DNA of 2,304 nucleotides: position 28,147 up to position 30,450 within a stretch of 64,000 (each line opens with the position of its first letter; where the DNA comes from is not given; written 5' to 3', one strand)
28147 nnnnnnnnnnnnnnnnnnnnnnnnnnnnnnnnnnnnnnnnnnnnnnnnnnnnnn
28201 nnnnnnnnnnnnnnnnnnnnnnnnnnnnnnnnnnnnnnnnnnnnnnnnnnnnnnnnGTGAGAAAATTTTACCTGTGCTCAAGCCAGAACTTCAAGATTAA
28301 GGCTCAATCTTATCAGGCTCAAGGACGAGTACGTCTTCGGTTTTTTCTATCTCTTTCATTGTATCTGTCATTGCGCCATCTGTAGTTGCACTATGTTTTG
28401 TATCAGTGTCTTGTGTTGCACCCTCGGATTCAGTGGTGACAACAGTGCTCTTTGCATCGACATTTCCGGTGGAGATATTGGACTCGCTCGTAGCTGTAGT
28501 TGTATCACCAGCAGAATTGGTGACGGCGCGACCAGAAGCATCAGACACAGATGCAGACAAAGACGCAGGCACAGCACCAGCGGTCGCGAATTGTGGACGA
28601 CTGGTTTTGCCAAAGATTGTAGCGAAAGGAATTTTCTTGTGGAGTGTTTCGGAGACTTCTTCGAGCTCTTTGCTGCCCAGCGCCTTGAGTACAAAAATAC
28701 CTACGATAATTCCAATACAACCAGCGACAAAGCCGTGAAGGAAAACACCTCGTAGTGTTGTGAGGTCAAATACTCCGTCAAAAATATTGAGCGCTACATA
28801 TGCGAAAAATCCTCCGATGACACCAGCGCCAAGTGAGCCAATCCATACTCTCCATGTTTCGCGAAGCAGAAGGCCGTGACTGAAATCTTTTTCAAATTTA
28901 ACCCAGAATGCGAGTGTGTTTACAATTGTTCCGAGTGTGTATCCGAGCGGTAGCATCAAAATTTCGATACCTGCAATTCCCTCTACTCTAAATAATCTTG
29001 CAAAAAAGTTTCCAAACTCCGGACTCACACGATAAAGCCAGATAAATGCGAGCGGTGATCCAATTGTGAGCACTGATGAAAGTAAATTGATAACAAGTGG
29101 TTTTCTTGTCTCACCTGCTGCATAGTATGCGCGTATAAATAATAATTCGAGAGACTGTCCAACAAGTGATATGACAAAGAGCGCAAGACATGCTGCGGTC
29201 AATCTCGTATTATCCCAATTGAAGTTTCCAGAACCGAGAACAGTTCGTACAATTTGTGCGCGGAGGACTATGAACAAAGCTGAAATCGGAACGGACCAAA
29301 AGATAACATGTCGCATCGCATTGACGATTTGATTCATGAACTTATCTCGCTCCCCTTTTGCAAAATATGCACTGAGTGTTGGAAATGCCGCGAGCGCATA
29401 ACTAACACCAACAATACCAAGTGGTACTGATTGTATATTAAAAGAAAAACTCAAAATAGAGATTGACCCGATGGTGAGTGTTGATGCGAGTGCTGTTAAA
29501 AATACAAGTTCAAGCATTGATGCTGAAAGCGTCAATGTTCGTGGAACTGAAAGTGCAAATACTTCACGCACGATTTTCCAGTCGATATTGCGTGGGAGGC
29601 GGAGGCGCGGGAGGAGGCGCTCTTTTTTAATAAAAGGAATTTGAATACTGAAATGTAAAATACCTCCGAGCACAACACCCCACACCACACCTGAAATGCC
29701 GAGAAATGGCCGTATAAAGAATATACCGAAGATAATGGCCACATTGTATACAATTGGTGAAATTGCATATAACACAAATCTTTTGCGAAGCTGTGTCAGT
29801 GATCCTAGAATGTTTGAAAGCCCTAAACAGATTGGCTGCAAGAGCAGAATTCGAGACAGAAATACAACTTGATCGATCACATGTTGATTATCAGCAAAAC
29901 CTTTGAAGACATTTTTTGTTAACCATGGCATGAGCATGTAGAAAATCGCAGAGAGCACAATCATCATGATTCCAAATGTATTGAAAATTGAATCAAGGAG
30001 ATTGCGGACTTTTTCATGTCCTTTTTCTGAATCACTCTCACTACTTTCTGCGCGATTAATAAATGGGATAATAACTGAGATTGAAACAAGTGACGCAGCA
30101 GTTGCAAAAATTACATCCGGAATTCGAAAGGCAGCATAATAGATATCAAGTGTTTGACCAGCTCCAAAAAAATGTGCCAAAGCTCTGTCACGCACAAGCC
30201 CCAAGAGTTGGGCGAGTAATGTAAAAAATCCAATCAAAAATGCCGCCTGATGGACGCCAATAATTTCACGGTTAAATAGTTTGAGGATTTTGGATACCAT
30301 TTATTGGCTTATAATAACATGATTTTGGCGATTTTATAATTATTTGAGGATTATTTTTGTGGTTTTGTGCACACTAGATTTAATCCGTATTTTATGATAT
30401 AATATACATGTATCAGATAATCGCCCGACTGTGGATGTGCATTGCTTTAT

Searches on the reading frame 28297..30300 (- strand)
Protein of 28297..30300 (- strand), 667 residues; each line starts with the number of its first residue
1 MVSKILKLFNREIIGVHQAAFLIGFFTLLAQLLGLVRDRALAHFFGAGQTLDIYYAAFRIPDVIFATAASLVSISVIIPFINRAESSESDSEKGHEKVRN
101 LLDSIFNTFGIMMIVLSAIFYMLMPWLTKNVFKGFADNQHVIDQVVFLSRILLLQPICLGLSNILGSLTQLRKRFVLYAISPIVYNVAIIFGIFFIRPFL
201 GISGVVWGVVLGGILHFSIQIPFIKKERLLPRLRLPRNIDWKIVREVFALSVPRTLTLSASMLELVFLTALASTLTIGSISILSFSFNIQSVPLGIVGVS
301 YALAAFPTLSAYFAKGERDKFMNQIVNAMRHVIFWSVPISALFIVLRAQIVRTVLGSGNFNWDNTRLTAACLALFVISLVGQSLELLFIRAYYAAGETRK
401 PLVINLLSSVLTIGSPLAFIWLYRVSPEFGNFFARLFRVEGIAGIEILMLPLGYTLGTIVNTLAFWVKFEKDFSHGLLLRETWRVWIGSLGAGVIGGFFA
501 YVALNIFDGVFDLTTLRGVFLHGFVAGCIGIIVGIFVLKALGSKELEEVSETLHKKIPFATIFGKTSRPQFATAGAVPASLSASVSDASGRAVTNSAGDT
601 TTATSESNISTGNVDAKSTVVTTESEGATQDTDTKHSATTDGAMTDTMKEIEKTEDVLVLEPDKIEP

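Call 31: search_protein_families(library=pfam, proteins=[window:28297-30300:-], max_evalue=0.00001)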
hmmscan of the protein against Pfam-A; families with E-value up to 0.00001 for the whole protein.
window:28297-30300:- (667 aa): 1 family
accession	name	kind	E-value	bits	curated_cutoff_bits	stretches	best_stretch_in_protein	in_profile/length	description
PF03023.19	MurJ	-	6.5e-65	219.9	27.4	1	41-472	1-402/451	Lipid II flippase MurJ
